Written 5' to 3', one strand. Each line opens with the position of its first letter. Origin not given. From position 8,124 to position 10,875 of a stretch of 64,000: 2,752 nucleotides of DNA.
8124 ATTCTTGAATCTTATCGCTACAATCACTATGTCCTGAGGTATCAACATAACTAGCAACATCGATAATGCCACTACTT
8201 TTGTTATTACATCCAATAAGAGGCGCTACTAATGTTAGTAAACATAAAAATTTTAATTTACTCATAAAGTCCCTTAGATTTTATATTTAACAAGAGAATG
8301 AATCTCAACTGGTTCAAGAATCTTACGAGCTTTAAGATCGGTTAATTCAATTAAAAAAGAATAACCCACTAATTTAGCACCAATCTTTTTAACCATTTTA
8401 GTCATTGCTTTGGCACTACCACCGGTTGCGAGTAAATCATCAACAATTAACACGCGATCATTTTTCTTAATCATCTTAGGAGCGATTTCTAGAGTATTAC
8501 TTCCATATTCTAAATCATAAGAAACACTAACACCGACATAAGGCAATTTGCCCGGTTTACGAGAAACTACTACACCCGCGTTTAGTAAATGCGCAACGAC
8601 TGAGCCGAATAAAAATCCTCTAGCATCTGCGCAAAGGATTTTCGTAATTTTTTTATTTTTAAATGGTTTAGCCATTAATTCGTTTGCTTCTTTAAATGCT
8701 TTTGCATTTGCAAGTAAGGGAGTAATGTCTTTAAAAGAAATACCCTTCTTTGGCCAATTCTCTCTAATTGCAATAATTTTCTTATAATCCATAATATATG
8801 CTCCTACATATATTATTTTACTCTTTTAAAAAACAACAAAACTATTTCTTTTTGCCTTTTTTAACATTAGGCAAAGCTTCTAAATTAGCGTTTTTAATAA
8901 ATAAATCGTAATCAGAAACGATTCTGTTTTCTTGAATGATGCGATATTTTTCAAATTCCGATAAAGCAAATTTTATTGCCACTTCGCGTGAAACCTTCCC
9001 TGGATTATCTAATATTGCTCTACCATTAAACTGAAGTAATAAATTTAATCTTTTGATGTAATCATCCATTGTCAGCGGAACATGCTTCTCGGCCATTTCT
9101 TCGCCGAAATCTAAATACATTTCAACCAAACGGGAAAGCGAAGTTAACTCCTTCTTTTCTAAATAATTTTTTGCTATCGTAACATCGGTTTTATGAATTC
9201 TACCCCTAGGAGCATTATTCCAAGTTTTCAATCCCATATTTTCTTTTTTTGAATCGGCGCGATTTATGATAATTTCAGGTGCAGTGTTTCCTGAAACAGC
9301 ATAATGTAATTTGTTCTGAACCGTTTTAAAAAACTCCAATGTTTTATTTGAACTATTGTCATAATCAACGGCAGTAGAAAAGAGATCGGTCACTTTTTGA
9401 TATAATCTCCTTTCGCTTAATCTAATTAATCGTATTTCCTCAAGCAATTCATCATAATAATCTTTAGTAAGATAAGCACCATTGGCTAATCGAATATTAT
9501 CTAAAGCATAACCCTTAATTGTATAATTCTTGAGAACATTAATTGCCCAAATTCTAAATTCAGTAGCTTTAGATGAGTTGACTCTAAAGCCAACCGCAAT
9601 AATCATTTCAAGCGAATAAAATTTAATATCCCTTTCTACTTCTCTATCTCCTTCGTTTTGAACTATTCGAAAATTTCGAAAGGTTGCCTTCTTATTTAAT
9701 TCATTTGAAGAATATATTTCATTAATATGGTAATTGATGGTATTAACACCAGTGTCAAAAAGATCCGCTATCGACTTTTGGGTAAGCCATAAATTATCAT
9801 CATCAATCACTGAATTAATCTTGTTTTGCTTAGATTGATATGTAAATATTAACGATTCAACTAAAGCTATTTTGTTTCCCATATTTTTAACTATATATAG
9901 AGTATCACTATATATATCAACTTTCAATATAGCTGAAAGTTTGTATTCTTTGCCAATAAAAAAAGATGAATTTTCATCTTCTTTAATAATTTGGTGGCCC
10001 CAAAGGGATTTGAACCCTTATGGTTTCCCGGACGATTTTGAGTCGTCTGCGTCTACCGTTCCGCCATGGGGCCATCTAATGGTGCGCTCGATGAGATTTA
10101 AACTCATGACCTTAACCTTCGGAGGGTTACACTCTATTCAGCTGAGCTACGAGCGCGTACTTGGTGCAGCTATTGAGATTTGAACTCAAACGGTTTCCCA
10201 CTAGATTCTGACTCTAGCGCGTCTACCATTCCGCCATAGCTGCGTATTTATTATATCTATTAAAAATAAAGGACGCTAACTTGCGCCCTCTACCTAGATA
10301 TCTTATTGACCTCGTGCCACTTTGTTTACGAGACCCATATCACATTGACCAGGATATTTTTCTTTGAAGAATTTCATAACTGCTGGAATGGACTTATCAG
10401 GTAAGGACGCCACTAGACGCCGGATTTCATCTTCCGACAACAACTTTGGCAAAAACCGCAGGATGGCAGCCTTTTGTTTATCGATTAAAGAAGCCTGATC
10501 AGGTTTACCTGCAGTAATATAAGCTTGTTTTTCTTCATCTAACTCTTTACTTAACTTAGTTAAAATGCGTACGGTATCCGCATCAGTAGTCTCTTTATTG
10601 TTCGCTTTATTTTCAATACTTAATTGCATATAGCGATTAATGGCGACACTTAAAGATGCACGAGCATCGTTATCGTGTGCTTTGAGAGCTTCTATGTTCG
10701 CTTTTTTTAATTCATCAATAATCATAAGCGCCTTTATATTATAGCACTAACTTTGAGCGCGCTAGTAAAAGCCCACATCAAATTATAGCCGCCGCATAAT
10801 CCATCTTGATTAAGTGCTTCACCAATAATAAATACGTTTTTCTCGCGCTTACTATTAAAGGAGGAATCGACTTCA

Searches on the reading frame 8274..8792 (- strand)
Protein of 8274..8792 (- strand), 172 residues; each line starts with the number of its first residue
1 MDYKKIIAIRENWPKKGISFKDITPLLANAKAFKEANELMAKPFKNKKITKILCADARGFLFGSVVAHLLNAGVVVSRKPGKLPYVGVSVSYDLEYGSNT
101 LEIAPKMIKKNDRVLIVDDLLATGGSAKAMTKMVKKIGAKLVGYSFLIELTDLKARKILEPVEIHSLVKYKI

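Call 47: search_protein_families(library=pfam, proteins=[window:8274-8792:-], max_evalue=0.001)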
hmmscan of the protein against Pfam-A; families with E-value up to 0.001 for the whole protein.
window:8274-8792:- (172 aa): 1 family
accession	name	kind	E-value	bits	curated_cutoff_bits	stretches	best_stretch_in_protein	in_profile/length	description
PF00156.33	Pribosyltran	-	1.6e-12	47.4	26.3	1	26-148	5-124/158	Phosphoribosyl transferase domain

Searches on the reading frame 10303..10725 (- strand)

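Call 47: search_protein_families(library=pfam, proteins=[window:10303-10725:-], max_evalue=0.001)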
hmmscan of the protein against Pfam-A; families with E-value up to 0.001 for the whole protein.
window:10303-10725:- (140 aa): 1 family
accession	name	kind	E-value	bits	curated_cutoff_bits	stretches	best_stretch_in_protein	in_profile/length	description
PF09424.15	YqeY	-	1.7e-13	51.3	27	1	4-137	2-139/143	Yqey-like protein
